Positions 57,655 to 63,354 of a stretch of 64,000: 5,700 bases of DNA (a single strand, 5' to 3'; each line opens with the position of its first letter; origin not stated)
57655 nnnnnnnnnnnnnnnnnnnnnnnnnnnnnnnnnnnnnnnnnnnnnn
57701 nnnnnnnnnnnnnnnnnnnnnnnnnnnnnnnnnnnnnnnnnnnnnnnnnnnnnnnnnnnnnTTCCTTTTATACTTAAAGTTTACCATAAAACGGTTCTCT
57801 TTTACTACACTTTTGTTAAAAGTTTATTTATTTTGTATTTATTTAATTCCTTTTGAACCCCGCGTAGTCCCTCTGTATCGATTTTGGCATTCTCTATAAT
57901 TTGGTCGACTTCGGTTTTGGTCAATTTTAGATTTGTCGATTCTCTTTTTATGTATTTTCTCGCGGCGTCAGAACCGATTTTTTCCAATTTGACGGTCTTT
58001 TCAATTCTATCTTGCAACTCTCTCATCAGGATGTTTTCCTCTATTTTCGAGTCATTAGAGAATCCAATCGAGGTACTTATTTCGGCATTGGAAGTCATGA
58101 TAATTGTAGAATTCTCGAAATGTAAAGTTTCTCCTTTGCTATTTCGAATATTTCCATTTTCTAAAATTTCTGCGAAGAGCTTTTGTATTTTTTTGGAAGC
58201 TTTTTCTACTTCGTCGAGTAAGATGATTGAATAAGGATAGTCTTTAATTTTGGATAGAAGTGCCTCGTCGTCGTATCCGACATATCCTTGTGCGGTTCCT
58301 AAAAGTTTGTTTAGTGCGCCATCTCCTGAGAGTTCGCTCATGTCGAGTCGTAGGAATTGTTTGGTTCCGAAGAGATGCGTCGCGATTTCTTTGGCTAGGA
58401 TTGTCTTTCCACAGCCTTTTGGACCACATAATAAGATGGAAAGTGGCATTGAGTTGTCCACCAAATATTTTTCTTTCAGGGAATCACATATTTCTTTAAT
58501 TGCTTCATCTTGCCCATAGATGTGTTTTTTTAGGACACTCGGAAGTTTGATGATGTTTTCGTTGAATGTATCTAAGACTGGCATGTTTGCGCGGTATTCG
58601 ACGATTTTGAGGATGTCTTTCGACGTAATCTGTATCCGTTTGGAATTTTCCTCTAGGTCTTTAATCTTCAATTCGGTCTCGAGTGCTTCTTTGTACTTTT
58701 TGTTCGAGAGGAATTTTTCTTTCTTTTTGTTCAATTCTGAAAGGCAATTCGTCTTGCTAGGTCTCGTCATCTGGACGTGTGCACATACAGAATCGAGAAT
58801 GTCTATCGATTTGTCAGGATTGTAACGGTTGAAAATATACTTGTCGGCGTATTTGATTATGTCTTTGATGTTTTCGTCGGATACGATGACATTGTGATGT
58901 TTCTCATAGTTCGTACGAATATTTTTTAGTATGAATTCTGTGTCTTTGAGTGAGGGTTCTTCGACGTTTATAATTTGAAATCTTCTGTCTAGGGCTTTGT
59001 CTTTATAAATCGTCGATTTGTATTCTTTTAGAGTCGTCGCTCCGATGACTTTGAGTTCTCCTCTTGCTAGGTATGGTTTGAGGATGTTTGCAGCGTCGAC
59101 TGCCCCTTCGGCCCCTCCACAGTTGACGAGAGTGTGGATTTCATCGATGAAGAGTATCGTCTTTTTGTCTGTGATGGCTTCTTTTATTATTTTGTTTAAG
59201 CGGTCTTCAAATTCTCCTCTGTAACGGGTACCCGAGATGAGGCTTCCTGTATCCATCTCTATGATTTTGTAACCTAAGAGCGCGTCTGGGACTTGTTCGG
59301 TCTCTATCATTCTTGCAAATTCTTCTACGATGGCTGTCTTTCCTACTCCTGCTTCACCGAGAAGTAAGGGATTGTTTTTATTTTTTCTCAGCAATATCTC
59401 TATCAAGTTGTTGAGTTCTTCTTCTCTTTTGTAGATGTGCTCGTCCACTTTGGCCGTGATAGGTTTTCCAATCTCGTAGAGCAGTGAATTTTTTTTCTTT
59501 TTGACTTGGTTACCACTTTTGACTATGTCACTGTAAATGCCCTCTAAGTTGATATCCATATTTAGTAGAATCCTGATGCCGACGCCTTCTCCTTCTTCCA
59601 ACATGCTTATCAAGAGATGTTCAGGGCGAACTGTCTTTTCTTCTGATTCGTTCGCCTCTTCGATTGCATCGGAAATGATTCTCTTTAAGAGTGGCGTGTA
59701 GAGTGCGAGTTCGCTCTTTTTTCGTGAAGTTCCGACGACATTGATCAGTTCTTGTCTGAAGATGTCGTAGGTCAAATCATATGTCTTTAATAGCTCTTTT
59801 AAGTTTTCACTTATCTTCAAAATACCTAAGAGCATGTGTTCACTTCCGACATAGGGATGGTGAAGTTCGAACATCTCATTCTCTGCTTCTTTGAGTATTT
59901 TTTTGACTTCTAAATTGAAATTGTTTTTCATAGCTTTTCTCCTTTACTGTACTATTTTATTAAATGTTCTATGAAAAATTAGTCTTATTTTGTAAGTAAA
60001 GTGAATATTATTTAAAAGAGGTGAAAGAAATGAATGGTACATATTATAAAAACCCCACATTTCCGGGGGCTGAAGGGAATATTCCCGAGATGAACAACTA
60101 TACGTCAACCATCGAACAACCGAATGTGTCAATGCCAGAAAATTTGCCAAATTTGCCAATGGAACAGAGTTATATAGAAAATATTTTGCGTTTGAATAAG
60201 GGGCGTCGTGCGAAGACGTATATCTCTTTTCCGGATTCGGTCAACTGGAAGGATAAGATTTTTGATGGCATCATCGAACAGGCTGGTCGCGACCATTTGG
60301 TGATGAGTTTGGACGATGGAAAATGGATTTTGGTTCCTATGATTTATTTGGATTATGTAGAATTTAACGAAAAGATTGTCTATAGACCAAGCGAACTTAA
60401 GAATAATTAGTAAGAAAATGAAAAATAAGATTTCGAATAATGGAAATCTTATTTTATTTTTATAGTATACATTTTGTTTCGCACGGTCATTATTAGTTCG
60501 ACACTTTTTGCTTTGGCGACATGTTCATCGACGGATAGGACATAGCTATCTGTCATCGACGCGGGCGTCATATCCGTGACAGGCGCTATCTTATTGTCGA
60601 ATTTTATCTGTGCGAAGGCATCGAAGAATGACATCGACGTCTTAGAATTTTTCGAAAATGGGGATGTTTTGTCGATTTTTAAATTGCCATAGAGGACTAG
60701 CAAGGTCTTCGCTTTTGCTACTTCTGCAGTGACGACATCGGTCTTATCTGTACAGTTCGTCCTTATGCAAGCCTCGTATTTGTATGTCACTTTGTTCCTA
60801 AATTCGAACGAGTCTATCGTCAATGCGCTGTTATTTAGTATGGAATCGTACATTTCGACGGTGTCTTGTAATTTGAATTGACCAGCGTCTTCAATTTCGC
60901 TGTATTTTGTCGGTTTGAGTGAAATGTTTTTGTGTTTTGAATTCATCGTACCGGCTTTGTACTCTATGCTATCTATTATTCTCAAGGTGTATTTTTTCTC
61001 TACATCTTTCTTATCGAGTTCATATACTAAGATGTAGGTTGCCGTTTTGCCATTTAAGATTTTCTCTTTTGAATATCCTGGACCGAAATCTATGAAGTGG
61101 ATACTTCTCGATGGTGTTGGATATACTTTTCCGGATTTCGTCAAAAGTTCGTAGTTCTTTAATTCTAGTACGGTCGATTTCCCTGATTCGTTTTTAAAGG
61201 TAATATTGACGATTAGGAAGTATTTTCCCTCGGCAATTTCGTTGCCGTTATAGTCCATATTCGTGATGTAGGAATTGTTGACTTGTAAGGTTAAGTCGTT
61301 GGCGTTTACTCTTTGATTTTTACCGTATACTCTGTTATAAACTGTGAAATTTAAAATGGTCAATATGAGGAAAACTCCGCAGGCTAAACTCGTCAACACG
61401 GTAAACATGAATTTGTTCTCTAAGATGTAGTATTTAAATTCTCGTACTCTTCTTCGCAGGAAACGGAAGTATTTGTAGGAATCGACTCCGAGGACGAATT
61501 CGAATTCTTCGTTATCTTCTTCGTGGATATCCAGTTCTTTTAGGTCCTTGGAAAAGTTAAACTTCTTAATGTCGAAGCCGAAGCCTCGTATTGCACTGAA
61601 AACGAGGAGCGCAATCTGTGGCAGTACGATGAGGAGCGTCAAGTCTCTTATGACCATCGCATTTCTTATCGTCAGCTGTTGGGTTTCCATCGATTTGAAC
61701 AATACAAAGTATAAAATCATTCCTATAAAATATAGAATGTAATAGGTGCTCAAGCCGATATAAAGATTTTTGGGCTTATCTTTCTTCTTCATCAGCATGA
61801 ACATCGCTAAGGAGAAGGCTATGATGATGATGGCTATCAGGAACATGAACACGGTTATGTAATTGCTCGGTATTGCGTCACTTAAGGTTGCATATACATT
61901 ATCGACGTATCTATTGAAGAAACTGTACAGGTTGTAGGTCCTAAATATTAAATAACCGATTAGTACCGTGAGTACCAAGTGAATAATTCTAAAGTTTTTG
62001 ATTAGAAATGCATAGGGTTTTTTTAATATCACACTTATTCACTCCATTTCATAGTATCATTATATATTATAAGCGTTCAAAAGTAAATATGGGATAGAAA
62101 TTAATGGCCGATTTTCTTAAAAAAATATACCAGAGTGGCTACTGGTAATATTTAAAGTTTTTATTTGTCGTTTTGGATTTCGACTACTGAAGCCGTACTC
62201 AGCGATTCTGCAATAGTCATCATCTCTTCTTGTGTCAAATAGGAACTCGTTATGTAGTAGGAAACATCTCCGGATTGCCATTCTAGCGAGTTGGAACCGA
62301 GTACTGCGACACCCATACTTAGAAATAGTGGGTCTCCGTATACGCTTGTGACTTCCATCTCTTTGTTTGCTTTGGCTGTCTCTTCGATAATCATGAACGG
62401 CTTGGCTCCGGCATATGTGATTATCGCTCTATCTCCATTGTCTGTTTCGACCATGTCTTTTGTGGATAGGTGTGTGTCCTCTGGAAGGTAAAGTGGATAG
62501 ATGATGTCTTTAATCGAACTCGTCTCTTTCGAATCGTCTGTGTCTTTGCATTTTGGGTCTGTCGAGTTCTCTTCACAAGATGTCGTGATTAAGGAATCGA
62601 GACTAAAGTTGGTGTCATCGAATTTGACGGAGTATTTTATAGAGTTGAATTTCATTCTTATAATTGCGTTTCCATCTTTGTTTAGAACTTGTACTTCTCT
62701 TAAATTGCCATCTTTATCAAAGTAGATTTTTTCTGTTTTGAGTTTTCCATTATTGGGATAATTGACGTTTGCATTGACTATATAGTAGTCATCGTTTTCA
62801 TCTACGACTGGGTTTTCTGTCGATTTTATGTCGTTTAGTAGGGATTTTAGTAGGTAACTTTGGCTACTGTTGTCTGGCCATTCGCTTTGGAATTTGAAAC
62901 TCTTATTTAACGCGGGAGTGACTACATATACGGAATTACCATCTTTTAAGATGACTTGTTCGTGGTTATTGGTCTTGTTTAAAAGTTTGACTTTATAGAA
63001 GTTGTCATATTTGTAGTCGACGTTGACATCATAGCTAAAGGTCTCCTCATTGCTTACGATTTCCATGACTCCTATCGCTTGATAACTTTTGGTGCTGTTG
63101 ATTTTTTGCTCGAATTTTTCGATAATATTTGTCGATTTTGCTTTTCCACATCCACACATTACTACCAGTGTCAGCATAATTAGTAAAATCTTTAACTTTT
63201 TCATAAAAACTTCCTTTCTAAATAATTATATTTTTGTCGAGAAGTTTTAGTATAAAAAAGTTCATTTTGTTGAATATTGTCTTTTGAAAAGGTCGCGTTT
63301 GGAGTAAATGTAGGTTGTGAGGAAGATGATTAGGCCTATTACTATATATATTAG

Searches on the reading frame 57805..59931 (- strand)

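Call 28: search_protein_families(library=ncbifam, proteins=[window:57805-59931:-], max_evalue=0.00001)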
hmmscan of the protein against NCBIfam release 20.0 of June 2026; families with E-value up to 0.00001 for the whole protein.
window:57805-59931:- (708 aa): 21 families
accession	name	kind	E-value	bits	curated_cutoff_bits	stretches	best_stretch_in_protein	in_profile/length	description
TIGR02639.1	ClpA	equivalog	1e-134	450.4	993.15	1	7-675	3-677/734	ATP-dependent Clp protease ATP-binding subunit ClpA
TIGR03346.1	chaperone_ClpB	equivalog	7.3e-131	438.1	1232.1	2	161-407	171-417/853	ATP-dependent chaperone ClpB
TIGR03345.1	VI_ClpV1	equivalog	3.8e-130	435.7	884.95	2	8-425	4-446/852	type VI secretion system ATPase TssH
NF033606.1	heat_AAA_ClpK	exception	2.3e-111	373.3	1900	1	79-616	186-765/949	heat shock survival AAA family ATPase ClpK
NF033607.0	disagg_AAA_ClpG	exception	8.9e-106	354.8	1900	2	161-616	259-744/932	AAA family protein disaggregase ClpG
NF008118.0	PRK10865.1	equivalog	1.5e-101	340.7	1417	2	161-404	176-419/857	ATP-dependent chaperone ClpB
NF008263.0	PRK11034.1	equivalog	2.3e-95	320.1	1350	2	166-393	188-416/758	ATP-dependent Clp protease ATP-binding subunit ClpA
TIGR02928.1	TIGR02928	subfamily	1.1e-10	41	181.3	0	466-520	12-64/366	orc1/cdc6 family replication initiation protein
NF041006.2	cell_div_CdvC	equivalog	3e-09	36.3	650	0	454-577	87-209/370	cell division protein CdvC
NF001679.0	PRK00440.1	equivalog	7.4e-09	35.1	303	0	479-590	24-127/322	replication factor C small subunit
TIGR01243.1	CDC48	subfamily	8.2e-08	31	802.65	1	189-519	216-510/733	CDC48 family AAA ATPase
NF003229.0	PRK04195.1-5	equivalog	1.1e-07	30.9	280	0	473-581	21-118/413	replication factor C large subunit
TIGR03922.1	T7SS_EccA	equivalog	1.5e-07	30.4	466.65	0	186-362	313-483/557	type VII secretion AAA-ATPase EccA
NF009067.0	PRK12402.1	equivalog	2e-07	30.3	317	0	161-269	12-113/340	replication factor C small subunit 2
NF003745.1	PRK05342.1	equivalog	2.9e-07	29.7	359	0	498-582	111-190/418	ATP-dependent Clp protease ATP-binding subunit ClpX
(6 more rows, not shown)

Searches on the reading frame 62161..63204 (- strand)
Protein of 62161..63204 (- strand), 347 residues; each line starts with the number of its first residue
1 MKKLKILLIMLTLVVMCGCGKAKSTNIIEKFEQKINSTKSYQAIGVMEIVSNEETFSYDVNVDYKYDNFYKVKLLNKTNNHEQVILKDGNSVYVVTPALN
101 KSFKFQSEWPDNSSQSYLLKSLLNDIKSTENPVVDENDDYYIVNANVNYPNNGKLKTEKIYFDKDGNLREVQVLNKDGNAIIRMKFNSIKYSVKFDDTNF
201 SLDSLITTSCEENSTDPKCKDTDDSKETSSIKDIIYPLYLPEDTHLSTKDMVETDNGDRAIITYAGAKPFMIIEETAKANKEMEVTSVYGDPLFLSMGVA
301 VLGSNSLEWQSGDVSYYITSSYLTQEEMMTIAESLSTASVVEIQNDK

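Call 28: search_protein_families(library=ncbifam, proteins=[window:62161-63204:-], max_evalue=0.00001)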
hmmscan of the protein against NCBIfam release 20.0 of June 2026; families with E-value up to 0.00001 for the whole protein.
window:62161-63204:- (347 aa): 1 family
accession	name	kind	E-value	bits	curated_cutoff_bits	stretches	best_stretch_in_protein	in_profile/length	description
NF041286.1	lipo_GerS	equivalog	7.6e-10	38.5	175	1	4-191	8-194/196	germination lipoprotein GerS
